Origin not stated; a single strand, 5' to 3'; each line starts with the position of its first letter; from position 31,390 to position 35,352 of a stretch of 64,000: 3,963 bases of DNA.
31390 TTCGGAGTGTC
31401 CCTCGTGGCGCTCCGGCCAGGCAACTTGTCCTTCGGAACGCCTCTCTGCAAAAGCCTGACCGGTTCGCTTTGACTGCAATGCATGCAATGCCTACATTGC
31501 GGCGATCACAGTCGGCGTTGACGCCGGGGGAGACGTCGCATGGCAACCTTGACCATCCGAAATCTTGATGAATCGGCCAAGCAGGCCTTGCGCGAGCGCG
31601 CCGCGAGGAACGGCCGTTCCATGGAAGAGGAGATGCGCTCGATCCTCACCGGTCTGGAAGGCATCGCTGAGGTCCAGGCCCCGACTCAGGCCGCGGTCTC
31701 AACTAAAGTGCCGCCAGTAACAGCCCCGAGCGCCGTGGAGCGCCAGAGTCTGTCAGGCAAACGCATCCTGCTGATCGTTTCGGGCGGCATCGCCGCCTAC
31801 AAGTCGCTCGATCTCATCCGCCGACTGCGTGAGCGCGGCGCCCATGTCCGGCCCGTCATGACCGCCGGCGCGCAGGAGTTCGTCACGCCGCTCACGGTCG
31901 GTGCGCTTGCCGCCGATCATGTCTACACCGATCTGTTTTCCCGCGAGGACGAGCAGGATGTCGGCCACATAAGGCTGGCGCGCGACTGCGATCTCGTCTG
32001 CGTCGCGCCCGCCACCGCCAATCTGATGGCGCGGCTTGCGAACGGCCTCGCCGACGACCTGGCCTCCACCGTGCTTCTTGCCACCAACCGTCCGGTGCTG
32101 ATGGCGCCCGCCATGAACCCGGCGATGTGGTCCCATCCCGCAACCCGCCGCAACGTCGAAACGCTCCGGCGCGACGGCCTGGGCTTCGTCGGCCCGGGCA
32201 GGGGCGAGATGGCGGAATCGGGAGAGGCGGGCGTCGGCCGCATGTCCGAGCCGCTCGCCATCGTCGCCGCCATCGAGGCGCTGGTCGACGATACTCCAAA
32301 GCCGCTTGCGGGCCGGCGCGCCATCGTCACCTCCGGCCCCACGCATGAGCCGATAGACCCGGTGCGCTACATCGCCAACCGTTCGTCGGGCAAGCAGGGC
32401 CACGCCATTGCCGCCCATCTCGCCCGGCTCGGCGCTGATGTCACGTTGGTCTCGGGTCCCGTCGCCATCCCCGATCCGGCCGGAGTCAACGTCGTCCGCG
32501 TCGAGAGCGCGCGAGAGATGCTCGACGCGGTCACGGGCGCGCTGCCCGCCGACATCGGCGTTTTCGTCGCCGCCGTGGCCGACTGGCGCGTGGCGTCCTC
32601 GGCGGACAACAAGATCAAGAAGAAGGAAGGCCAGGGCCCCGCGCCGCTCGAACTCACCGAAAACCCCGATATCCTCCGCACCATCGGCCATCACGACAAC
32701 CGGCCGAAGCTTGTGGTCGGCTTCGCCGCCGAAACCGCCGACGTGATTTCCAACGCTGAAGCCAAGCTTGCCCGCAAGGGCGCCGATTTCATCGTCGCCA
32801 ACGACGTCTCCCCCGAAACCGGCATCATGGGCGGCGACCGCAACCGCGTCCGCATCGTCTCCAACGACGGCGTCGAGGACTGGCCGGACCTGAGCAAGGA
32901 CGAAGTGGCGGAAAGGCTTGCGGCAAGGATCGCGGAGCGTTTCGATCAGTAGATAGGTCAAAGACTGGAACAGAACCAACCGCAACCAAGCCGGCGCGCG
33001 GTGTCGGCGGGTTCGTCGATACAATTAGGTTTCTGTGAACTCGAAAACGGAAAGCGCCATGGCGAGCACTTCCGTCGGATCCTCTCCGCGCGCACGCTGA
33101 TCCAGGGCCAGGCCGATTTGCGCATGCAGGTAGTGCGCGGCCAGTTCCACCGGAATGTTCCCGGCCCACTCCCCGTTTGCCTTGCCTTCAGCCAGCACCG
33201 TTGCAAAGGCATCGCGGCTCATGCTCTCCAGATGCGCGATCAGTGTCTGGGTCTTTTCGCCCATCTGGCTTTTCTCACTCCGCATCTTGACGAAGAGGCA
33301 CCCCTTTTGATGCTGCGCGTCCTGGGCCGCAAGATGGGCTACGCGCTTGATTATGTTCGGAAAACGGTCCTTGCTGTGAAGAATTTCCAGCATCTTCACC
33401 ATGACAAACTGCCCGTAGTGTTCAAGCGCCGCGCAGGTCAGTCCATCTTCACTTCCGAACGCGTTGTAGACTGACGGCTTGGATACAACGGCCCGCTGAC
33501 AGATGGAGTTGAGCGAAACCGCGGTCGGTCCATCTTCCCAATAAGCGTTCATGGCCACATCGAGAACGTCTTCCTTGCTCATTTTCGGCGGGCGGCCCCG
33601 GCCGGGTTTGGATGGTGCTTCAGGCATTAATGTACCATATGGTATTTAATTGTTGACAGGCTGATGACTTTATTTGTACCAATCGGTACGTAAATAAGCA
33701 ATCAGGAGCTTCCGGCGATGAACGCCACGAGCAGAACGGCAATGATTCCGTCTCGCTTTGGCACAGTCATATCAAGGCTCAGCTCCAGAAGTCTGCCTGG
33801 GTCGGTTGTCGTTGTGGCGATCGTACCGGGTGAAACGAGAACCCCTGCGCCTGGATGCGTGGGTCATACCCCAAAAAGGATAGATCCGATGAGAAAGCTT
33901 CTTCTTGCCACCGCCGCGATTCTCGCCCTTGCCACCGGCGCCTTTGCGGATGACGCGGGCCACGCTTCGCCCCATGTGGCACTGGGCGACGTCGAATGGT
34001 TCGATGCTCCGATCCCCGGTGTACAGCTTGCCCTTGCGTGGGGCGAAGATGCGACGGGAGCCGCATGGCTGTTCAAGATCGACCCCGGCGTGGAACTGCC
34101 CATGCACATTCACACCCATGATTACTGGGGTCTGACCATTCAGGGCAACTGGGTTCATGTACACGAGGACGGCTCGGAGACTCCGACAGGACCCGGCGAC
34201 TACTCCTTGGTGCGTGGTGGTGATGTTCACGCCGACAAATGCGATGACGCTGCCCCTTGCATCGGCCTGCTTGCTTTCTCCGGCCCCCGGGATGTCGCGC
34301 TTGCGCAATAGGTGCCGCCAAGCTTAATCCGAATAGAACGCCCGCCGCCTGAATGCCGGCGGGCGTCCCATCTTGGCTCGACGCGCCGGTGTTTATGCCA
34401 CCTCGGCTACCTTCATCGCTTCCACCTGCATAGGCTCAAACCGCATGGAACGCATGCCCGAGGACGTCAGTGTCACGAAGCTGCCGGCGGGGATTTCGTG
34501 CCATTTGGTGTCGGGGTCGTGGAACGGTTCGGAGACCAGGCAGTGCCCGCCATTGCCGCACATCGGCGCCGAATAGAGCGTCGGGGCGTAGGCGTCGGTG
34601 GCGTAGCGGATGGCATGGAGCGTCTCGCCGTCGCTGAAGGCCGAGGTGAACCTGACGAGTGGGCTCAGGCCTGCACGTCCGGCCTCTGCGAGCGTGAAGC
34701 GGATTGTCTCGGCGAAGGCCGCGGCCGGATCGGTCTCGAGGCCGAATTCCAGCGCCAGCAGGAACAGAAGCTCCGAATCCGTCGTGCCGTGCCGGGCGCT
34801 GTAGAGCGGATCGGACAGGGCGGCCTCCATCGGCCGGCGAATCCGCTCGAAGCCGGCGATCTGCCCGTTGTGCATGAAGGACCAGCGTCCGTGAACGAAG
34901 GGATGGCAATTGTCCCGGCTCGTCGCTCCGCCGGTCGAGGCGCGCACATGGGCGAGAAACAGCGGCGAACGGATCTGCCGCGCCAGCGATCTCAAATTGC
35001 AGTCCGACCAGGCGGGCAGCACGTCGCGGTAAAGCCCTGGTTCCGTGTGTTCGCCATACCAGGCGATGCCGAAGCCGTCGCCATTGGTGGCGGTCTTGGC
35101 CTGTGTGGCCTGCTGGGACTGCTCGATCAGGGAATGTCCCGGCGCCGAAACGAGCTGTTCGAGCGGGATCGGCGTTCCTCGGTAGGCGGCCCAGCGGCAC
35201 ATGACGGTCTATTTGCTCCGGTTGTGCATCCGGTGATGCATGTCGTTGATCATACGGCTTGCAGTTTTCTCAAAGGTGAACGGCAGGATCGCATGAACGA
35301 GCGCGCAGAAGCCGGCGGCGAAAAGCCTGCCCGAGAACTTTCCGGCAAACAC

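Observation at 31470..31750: FitA/VapB-type ribbon-helix-helix module fused in frame to CoaBC, with its own promoter and operator-like GCAATG repeats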

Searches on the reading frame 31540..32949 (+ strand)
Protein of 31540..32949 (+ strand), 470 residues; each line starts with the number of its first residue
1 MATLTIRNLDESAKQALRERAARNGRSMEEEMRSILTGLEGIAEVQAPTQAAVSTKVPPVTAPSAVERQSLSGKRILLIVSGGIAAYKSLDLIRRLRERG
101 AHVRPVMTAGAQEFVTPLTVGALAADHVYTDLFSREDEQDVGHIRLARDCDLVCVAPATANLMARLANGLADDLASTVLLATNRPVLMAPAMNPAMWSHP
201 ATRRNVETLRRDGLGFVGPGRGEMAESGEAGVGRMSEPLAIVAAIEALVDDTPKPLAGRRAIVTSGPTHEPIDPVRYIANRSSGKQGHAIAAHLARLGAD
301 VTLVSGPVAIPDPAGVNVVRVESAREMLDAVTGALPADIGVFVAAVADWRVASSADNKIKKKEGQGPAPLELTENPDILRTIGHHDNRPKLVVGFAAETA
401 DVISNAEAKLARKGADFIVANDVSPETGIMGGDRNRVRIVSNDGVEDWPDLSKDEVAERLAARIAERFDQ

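Call 3: search_protein_families(library=pfam, proteins=[window:31540-32949:+], max_evalue=1)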
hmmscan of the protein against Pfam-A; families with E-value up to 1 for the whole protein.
window:31540-32949:+ (470 aa): 6 families
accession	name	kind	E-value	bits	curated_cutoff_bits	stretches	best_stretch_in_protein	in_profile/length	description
PF04127.22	DFP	-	2.5e-69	233.3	22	1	256-439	1-185/186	DNA/pantothenate metabolism flavoprotein C-terminal domain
PF02441.25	Flavoprotein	-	7.5e-34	117.1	22.7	1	74-245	1-158/162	Flavoprotein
PF22513.2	FitA-like_RHH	-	2.9e-18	66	27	1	2-37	1-36/39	Antitoxin FitA-like, ribbon-helix-helix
PF13531.11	SBP_bac_11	-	0.024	14.8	25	1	155-229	51-118/227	Bacterial extracellular solute-binding protein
PF03853.21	YjeF_N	-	0.031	14.7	24.9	0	282-304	36-58/169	YjeF-related protein N-terminus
PF09664.16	DUF2399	-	0.095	12.9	23.4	0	68-103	37-70/152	Protein of unknown function C-terminus (DUF2399)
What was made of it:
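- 31759..32274 (+): CoaC (phosphopantothenoylcysteine decarboxylase, flavoprotein) domain, residues 74-245. PF02441 E 7.5e-34 (call 3).
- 32305..32856 (+): CoaB (phosphopantothenate-cysteine ligase, DFP) domain, residues 256-439. PF04127 E 2.5e-69 (call 3).
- On Bifunctional CoaBC (NCBIfam TIGR00521): PF02441 and PF04127 both match (call 3).
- Checked: Residues 74-245 match PF02441 and 256-439 match PF04127 (call 3).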

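Call 4: search_protein_families(library=ncbifam, proteins=[window:31540-32949:+], max_evalue=1)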
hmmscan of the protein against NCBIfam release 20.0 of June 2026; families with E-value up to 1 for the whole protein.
window:31540-32949:+ (470 aa): 12 families
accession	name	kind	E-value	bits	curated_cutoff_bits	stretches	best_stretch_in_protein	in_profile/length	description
TIGR00521.1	coaBC_dfp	equivalog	1.9e-122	409.1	219.7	1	72-463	2-390/392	bifunctional phosphopantothenoylcysteine decarboxylase/phosphopantothenate--cysteine ligase CoaBC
TIGR02113.1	coaC_strep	equivalog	1.8e-41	141.9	261.4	1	74-246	1-174/177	phosphopantothenoylcysteine decarboxylase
NF005231.0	PRK06732.1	equivalog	3.4e-16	59.8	265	2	262-356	4-101/229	phosphopantothenate--cysteine ligase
TIGR02114.1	coaB_strep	equivalog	1.4e-12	47.9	217.2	1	262-352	4-97/228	phosphopantothenate--cysteine ligase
NF033753.1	RiPP_decarbCypD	equivalog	3.7e-08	32.9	215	1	70-192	4-128/182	CypD family RiPP peptide-cysteine decarboxylase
NF006161.0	PRK08305.1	equivalog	2.6e-07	30.5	156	1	70-195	2-133/196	dipicolinate synthase subunit B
NF007199.0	PRK09620.1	equivalog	3.5e-06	26.6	248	1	257-465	2-220/229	hypothetical protein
TIGR02852.1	spore_dpaB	equivalog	5.6e-05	22.6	229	1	87-195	14-128/187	dipicolinate synthase subunit B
TIGR02700.1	flavo_MJ0208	hypoth_equivalog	0.0011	18.3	251.35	1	140-177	77-113/234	dihydromethanopterin reductase (acceptor)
TIGR02699.1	archaeo_AfpA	hypoth_equivalog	0.0014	18.2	192.45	1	142-180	72-109/174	archaeoflavoprotein AfpA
TIGR00421.1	ubiX_pad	subfamily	0.039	13.7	108.9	1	77-194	3-123/181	UbiX family flavin prenyltransferase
NF004685.0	PRK06029.1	subfamily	0.11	12.6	188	1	74-192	2-124/187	UbiX family flavin prenyltransferase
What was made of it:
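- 32305..32856 (+): TIGR00521 covers residues 72-463 (call 4).
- On Bifunctional CoaBC (NCBIfam TIGR00521): 409.1 bits against 219.7, residues 72-463, profile positions 2-390 of 392 (call 4).
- Closest known: Canonical bacterial CoaBC. Same: Full-length match to TIGR00521 (call 4).
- Checked: TIGR00521 coaBC covers residues 72-463: 409 bits, cutoff 219.7 (call 4).
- Domains: PF22513 66 bits, PF02441, PF04127, TIGR00521 409 bits (calls 3, 4).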

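Call 6: find_related_loci(query=window:31540-32949:+, collection=genome_contigs, flank=3000)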
Query window:31540-32949:+ (470 aa) in genome_contigs; peptide patterns used: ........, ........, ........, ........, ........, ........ (x = any residue, [..] = any of these).
600 stretches matched a pattern (row limit reached: there are more); 596 encode a relative of the query (tblastn E <= 1e-3); the best 80 are kept; 80 distinct loci.
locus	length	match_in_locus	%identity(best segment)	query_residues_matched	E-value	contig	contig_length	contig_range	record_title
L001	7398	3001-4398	91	1-466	0e+0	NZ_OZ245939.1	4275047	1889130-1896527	MAG: Hoeflea sp. isolate ca16b8c9-36e6-453e-b725-f16d08fa36cf chromosome 1, complete sequence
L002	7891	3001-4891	84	1-466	0e+0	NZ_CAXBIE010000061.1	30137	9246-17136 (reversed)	MAG: uncultured Hoeflea sp. isolate ERR2762141_binner13_Refined_49 ERZ3421844.1447, whole genome shotgun sequence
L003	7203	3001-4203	78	68-468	0e+0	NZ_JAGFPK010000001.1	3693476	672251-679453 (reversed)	Ciceribacter sp. L1K22 Scaffold_1, whole genome shotgun sequence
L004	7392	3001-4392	68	1-470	0e+0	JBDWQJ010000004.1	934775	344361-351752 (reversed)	MAG: Lentilitoribacter sp. isolate AQ.60.F.B1_47_80 AQ_60_F_B1_47_80_000000000004, whole genome shotgun sequence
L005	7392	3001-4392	70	1-470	0e+0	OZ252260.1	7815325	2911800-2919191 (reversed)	MAG: Hoeflea sp. isolate 2f27de24-c198-4795-9465-b2fefa61cf49 genome assembly, chromosome: 1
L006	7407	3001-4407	69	1-469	0e+0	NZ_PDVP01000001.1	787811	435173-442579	Zhengella mangrovi strain X9-2-2 Scaffold1_1, whole genome shotgun sequence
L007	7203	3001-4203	79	70-470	0e+0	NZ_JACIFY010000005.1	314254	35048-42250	Rhizobium esperanzae strain SEMIA 4089 Ga0394391_05, whole genome shotgun sequence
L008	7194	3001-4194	79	71-468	0e+0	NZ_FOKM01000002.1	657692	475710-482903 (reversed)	Rhizobium sp. NFR07, whole genome shotgun sequence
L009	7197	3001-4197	78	70-468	0e+0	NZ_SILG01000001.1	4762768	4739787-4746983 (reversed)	Rhizobium beringeri strain SM51 chrom_SM51, whole genome shotgun sequence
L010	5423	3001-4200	77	71-470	0e+0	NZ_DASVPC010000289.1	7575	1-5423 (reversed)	MAG: Rhizobium sp. isolate SMAG_U3169 k141_417286, whole genome shotgun sequence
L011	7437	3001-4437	66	1-468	0e+0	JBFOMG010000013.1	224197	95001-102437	MAG: Rhizobiaceae bacterium isolate E07Bin-6-1 c_000000000013, whole genome shotgun sequence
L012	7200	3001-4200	79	71-470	0e+0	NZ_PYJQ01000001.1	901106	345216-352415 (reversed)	Rhizobium sp. JAB6 C04_1, whole genome shotgun sequence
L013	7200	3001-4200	77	71-470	0e+0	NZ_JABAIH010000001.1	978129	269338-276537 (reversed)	Rhizobium sp. P32RR-XVIII NODE_1_length_978129_cov_95.083969, whole genome shotgun sequence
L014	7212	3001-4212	77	70-469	0e+0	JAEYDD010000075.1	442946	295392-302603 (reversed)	MAG: Proteobacteria bacterium isolate OH_HFB_146 k127_2211000, whole genome shotgun sequence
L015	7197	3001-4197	77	70-468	0e+0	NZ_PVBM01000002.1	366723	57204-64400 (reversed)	Neorhizobium huautlense strain DSM 21817 NODE_2_length_366723_cov_42.9856, whole genome shotgun sequence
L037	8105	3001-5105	77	1-468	0e+0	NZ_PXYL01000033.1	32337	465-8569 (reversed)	Pseudaminobacter soli (ex Li et al. 2025) strain JCM 19897 ZB100032, whole genome shotgun sequence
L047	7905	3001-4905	74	1-468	0e+0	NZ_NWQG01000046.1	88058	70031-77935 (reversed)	Mesorhizobium sanjuanii strain BSA136 contig00046, whole genome shotgun sequence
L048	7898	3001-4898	72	1-470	0e+0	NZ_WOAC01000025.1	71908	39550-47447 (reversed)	Mesorhizobium xinjiangense strain lm94 scaffold25.1-size71908, whole genome shotgun sequence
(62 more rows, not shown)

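Call 34: search_protein_families(library=pfam, proteins=[L002:3001-3279:+, L002:3279-3698:+, L047:3001-3255:+, L047:3240-3662:+, L037:3491-3889:+, L037:3001-3201:+, L037:3164-3484:+], max_evalue=0.01)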
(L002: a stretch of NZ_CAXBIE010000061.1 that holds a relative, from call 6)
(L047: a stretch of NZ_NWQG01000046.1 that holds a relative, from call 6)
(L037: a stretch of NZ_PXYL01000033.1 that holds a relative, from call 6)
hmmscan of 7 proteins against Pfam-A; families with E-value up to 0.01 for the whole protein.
L002:3001-3279:+ (93 aa): 1 family
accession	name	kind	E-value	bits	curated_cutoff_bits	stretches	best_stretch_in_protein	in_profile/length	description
PF22513.2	FitA-like_RHH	-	2e-19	69.7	27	1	2-39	1-38/39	Antitoxin FitA-like, ribbon-helix-helix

L002:3279-3698:+ (140 aa): 1 family
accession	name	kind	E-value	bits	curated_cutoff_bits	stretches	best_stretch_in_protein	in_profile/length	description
PF01850.27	PIN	-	1.4e-11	45.5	23.6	1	1-125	1-114/120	PIN domain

L047:3001-3255:+ (85 aa): 1 family
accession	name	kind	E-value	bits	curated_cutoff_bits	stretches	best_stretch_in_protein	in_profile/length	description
PF22513.2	FitA-like_RHH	-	1.3e-16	60.7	27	1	3-38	2-37/39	Antitoxin FitA-like, ribbon-helix-helix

L047:3240-3662:+ (141 aa): 1 family
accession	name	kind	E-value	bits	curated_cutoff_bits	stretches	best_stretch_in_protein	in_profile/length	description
PF01850.27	PIN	-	2.1e-17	64.3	23.6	1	10-133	2-118/120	PIN domain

L037:3491-3889:+ (133 aa): 1 family
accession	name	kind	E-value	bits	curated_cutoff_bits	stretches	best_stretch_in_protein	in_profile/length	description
PF01850.27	PIN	-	4.5e-15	56.8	23.6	1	1-125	1-118/120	PIN domain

L037:3001-3201:+ (67 aa): 1 family
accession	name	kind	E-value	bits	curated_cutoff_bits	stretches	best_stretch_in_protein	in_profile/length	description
PF22513.2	FitA-like_RHH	-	3.9e-15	56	27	1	2-40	1-39/39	Antitoxin FitA-like, ribbon-helix-helix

L037:3164-3484:+ (107 aa): 2 families
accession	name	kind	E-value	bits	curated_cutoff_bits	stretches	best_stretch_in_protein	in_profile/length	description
PF22513.2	FitA-like_RHH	-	6.6e-18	64.8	27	1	24-59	2-37/39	Antitoxin FitA-like, ribbon-helix-helix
PF22798.2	DUF5817_CT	-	0.0021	18.3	29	1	27-57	7-36/54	DUF5817, C-terminal domain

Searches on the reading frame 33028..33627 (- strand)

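Call 51: search_protein_families(library=pfam, proteins=[window:33028-33627:-], max_evalue=0.001)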
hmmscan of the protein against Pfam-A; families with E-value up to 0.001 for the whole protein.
window:33028-33627:- (200 aa): 2 families
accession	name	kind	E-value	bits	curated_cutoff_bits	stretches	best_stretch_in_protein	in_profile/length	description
PF00440.29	TetR_N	-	1.3e-06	28.5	24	1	22-63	2-43/47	Bacterial regulatory proteins, tetR family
PF16925.10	TetR_C_13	-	0.00065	20.5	27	1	100-175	15-90/109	Tetracyclin repressor-like, C-terminal domain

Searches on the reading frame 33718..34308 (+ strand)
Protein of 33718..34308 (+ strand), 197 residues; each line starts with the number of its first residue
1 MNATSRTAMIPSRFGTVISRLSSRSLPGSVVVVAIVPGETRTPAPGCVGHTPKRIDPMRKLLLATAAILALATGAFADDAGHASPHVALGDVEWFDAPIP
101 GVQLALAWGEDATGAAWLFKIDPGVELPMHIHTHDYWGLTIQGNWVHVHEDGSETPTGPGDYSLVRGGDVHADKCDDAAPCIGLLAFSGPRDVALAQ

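Call 51: search_protein_families(library=pfam, proteins=[window:33718-34308:+], max_evalue=0.001)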
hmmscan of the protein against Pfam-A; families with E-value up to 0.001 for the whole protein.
window:33718-34308:+ (197 aa): 2 families
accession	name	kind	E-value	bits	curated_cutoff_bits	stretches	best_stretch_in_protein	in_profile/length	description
PF07883.17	Cupin_2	-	8.7e-07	29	27.2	1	117-182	1-65/70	Cupin domain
PF12973.13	Cupin_7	-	1.2e-05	25.5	27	1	87-177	6-92/105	ChrR Cupin-like domain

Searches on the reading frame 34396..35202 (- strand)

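Call 51: search_protein_families(library=pfam, proteins=[window:34396-35202:-], max_evalue=0.001)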
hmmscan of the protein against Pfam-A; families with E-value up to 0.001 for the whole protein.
window:34396-35202:- (269 aa): 2 families
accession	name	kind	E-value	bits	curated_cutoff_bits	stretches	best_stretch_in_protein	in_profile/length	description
PF13230.11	GATase_4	-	1.7e-16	60.4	23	1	31-199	23-186/272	Glutamine amidotransferases class-II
PF13522.11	GATase_6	-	1.7e-10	41.4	27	1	81-174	12-99/130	Glutamine amidotransferase domain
